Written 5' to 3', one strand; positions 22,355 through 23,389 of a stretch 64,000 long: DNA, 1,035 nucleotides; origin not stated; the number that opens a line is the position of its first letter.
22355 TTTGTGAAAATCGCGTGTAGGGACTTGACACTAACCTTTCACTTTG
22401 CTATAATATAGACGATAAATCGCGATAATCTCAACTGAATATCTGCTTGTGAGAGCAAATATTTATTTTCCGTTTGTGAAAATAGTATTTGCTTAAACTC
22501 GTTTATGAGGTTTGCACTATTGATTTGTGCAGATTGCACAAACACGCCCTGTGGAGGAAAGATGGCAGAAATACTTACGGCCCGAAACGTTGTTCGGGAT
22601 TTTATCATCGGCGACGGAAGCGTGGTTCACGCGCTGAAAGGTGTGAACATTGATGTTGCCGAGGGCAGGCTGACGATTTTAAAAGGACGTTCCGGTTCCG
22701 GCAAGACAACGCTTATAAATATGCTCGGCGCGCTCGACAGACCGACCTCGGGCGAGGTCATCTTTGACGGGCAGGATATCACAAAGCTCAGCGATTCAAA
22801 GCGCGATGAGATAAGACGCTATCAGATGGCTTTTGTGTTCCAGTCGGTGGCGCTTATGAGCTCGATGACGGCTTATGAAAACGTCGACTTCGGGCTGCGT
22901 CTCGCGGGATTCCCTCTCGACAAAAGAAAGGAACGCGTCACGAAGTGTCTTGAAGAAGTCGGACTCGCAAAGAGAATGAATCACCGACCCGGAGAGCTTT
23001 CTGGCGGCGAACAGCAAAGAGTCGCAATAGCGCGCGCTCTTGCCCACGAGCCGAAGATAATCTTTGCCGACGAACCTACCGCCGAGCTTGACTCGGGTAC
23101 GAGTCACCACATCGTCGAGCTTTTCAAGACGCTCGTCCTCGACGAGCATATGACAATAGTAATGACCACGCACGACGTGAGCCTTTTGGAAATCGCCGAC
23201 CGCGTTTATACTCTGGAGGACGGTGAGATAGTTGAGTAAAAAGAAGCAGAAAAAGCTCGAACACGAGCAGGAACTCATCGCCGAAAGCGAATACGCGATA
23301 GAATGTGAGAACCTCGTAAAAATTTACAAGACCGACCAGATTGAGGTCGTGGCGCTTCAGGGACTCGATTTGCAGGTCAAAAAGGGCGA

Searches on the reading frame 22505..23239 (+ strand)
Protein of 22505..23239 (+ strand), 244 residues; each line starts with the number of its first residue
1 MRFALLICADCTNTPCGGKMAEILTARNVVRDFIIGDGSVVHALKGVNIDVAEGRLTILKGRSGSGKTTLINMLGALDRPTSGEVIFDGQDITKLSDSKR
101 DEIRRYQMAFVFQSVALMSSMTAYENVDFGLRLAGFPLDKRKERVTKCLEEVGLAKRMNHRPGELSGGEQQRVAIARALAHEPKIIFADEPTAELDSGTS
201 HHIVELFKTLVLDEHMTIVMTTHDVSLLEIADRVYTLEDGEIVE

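Call 4: search_protein_families(library=pfam, proteins=[window:22505-23239:+], max_evalue=0.01)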
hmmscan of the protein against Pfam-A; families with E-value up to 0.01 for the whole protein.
window:22505-23239:+ (244 aa): 9 families
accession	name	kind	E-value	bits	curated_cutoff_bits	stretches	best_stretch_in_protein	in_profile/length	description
PF00005.33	ABC_tran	-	4e-35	121.8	25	1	44-193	1-137/137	ABC transporter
PF13304.12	AAA_21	-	1.1e-05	26.1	27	0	170-229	243-304/304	AAA domain, putative AbiEii toxin, Type IV TA system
PF02463.25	SMC_N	-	2e-05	24.5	40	1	54-237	24-211/220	RecF/RecN/SMC N terminal domain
PF13166.12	AAA_13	-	0.00062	19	36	0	181-229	525-575/713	AAA domain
PF13555.12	AAA_29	-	0.00087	19.4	27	1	45-72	13-40/61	P-loop containing region of AAA domain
PF13401.12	AAA_22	-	0.0042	17.8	27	1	54-79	5-30/130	AAA domain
PF03193.22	RsgA_GTPase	-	0.0047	17.2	30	1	52-75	104-127/174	RsgA GTPase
PF13175.12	AAA_15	-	0.0056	16.8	32.1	0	44-81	14-50/374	AAA ATPase domain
PF20720.3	nSTAND3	-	0.0084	16.3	27.2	0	55-75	18-38/155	Novel STAND NTPase 3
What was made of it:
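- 22562..23239 (+): n1, an ABC ATPase of 225 aa. The mechanical ORF starts at 22505, but the likely start is the ATG at 22562 behind a GGAGG site. ABC_tran E 4e-35 (call 4).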

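Call 6: search_protein_families(library=ncbifam, proteins=[window:22505-23239:+], max_evalue=0.01)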
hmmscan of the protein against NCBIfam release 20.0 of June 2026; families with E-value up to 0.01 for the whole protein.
window:22505-23239:+ (244 aa): 192 families (the best 25 are shown)
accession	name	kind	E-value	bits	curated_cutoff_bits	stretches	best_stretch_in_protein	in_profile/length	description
TIGR02211.1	LolD_lipo_ex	equivalog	1.6e-61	207.7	307.75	1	23-243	1-220/221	lipoprotein-releasing ABC transporter ATP-binding protein LolD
TIGR02982.1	heterocyst_DevA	subfamily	6.7e-59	199.1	295.8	1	42-242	19-219/220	ABC exporter ATP-binding subunit, DevA family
TIGR02673.1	FtsE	equivalog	8.6e-57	192.2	264.85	1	41-240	15-213/214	cell division ATP-binding protein FtsE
TIGR03608.1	L_ocin_972_ABC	subfamily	1.5e-56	191.1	254.85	1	42-236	12-205/206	putative bacteriocin export ABC transporter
TIGR01186.1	proV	subfamily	1.2e-54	185.8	326.6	1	42-243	7-209/363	betaine/proline/choline family ABC transporter ATP-binding protein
NF007826.0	PRK10535.1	equivalog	2.5e-53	181.3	966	1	20-243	1-222/648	macrolide ABC transporter ATP-binding protein/permease MacB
NF008639.0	PRK11629.1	equivalog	1.4e-52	178.4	360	1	37-242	18-224/234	lipoprotein-releasing ABC transporter ATP-binding protein LolD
NF038007.1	ABC_ATP_DarD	equivalog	2e-52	177.8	375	1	42-242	19-218/218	darobactin export ABC transporter ATP-binding protein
NF007879.0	PRK10584.1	equivalog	1e-50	172.6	336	1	40-244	22-226/228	putative ABC transporter ATP-binding protein YbbA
TIGR02314.1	ABC_MetN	equivalog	5.7e-50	170.3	499.7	1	32-244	10-221/343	methionine ABC transporter ATP-binding protein MetN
TIGR02315.1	ABC_phnC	equivalog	1.1e-48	165.7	266.1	1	41-243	15-225/243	phosphonate ABC transporter ATP-binding protein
TIGR03265.1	PhnT2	equivalog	1.9e-48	165.5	457.7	1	26-243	7-214/353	putative 2-aminoethylphosphonate ABC transporter ATP-binding protein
TIGR00968.1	3a0106s01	subfamily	6.8e-48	163.2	342.75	1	41-243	13-210/237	sulfate ABC transporter ATP-binding protein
TIGR04521.1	ECF_ATPase_2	equivalog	9.3e-47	159.4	330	1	40-243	17-224/279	energy-coupling factor transporter ATPase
NF040933.2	ABC_arch_GlcV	equivalog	2e-46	158.5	450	1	30-243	9-221/357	glucose ABC transporter ATP-binding protein GlcV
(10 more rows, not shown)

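Call 77: search_solved_structures(query=window:22562-23239:+, max_evalue=1e-30)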
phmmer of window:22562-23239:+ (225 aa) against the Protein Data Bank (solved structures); distinct sequences matched with E-value up to 1e-30: 122 (the best 60 are shown).
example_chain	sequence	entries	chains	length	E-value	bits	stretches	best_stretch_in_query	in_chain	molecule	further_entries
1f3o_A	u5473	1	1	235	1.2e-52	181.5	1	7-223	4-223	HYPOTHETICAL ABC TRANSPORTER ATP-BINDING PROTEIN MJ0796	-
1l2t_A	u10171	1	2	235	3.3e-52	180.2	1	7-223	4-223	Hypothetical ABC transporter ATP-binding protein MJ0796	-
3tif_A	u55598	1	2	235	9.4e-52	178.7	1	7-223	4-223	Uncharacterized ABC transporter ATP-binding protein MJ0796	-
5xu1_A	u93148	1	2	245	2.2e-50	174.2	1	1-223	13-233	ABC transporter ATP-binding protein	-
9o9x_A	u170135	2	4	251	1.7e-48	168.1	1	12-222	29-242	ABC transporter ATP-binding protein YtrE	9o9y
8wd9_D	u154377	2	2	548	5.2e-48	166.4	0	24-225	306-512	Probable dipeptide-transport ATP-binding protein ABC transporter DppD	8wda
5gko_A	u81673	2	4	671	9.1e-48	165.7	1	4-224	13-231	Macrolide export ATP-binding/permease protein MacB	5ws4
8wdb_D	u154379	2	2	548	3.2e-47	163.9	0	24-225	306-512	Probable dipeptide-transport ATP-binding protein ABC transporter DppD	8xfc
5lil_A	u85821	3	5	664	9.4e-47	162.3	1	12-224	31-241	Macrolide export ATP-binding/permease protein MacB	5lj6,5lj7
2pcj_A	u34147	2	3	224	1.5e-46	161.7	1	1-224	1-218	Lipoprotein-releasing system ATP-binding protein lolD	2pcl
9w35_C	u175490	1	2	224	2.3e-46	161.1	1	4-222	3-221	LolD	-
9w2w_D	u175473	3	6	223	2.7e-46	160.9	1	4-221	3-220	LolD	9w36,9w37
8j5q_D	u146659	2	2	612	4.1e-46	160.2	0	15-225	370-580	Uncharacterized ABC transporter ATP-binding protein Rv1281c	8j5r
8s7v_K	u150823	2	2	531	6.6e-46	159.6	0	3-224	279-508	Glycine betaine/carnitine/choline transport ATP-binding protein OpuCA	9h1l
7mbz_C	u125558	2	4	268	1.6e-45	158.3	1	18-225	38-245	ABC transporter, ATP-binding protein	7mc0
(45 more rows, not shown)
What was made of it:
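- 22562..23239 (+): Best NCBIfam and PDB matches are LolD, MJ0796, MacB, YtrE and Mtb DppD/OppD (calls 6, 77).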
